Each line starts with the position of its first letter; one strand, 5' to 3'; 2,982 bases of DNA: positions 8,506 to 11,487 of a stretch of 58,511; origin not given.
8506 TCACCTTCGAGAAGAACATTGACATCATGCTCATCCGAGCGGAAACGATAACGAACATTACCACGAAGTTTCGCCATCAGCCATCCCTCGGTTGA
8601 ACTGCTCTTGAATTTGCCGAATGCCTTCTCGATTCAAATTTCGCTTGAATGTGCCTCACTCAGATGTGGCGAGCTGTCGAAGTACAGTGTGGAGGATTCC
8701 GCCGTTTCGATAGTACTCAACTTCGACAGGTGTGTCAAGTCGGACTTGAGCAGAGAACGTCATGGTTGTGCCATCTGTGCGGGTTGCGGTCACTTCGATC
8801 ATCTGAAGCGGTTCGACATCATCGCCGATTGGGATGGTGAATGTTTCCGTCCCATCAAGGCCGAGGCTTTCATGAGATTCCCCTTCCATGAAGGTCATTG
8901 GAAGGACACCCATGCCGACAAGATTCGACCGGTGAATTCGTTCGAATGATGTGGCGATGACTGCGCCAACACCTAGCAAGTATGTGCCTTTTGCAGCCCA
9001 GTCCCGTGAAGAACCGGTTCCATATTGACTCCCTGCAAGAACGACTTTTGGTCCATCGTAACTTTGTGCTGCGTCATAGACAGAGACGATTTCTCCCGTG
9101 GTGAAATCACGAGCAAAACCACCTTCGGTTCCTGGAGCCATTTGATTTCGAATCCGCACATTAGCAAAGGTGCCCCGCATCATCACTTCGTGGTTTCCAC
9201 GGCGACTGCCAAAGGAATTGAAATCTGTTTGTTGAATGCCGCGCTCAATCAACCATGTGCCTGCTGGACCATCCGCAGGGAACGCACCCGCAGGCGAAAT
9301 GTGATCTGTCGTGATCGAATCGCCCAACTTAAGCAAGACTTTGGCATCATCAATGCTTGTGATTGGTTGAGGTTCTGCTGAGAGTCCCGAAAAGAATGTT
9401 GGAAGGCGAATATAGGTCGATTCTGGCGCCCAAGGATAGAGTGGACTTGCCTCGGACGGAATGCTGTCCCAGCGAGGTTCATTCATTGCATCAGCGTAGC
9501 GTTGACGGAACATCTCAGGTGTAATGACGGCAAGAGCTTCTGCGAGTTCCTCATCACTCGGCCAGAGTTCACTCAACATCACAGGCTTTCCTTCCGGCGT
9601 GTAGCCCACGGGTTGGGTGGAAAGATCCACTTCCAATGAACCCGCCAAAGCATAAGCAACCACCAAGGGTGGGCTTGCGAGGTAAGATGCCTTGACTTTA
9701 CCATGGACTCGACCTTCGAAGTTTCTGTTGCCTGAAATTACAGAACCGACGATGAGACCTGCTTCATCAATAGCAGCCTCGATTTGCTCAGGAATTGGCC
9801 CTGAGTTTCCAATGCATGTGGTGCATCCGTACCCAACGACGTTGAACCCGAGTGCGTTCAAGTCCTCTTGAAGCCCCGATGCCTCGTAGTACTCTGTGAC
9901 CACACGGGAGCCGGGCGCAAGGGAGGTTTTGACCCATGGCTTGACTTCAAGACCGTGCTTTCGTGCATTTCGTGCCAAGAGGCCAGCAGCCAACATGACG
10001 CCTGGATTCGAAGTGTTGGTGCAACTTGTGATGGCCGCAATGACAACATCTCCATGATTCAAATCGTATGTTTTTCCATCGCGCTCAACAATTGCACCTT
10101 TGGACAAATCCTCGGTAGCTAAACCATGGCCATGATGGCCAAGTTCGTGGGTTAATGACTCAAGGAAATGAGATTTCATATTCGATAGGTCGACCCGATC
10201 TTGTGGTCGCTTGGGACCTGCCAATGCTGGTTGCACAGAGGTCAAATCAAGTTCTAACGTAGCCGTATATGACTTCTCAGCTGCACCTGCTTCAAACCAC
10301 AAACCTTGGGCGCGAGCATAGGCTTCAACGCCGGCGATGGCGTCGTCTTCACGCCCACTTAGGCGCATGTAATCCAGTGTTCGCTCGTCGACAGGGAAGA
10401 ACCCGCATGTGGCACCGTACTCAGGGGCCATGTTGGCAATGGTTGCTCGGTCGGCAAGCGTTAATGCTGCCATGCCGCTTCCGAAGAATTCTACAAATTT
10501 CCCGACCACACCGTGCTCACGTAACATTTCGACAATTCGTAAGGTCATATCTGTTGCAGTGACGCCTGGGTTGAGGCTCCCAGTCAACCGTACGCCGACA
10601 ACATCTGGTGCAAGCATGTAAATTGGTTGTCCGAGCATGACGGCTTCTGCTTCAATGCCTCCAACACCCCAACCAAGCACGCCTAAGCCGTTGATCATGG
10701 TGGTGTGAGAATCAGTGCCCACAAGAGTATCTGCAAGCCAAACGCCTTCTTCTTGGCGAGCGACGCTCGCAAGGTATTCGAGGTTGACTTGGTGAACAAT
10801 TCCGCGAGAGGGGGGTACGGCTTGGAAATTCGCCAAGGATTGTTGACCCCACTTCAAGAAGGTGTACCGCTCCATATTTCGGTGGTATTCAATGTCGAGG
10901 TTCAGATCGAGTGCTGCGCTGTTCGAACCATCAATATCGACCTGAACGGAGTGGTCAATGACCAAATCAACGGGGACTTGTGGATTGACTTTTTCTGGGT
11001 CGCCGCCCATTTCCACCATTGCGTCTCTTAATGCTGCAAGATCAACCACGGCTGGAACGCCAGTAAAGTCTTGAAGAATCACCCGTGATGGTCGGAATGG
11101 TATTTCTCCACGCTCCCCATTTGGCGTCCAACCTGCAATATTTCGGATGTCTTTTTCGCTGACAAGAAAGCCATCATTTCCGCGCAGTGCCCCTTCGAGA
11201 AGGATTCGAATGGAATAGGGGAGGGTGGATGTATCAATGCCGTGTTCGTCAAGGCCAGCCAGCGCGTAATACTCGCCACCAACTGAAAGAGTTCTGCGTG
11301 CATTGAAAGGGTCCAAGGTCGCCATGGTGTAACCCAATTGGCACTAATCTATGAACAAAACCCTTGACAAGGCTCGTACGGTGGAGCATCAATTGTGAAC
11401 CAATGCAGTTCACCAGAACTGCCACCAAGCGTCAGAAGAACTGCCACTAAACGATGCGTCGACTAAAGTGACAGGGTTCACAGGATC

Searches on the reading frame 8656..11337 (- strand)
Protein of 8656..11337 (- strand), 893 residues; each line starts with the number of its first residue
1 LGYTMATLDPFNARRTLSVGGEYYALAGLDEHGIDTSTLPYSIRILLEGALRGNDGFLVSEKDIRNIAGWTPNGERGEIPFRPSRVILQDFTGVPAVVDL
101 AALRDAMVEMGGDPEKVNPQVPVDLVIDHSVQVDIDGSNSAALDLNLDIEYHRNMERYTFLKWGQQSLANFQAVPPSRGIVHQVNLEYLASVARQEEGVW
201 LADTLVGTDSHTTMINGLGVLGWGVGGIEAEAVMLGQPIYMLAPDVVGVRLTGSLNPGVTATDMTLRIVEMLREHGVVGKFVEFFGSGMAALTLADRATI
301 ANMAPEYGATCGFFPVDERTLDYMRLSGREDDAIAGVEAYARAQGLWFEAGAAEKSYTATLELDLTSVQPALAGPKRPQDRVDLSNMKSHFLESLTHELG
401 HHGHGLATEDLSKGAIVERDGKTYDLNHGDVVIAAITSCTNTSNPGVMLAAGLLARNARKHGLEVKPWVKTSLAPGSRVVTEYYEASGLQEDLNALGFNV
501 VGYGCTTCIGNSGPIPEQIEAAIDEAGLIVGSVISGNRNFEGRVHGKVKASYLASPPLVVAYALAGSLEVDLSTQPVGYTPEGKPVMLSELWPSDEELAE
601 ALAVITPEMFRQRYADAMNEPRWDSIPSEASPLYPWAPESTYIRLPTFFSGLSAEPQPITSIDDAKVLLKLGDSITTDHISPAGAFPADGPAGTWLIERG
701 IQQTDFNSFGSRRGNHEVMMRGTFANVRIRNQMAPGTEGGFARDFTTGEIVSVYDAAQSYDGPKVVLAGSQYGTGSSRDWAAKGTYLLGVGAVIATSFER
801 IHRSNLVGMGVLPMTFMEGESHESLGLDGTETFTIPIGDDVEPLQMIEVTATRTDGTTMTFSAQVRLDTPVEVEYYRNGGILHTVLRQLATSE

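Call 62: search_protein_families(library=pfam, proteins=[window:8656-11337:-], max_evalue=0.001)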
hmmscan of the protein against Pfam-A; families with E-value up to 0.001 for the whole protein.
window:8656-11337:- (893 aa): 2 families
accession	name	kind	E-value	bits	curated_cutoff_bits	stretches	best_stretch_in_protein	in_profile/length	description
PF00330.25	Aconitase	-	1.6e-164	548.7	28.7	1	75-566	12-463/463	Aconitase family (aconitate hydratase)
PF00694.25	Aconitase_C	-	1.9e-37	129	22.8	1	696-818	5-130/131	Aconitase C-terminal domain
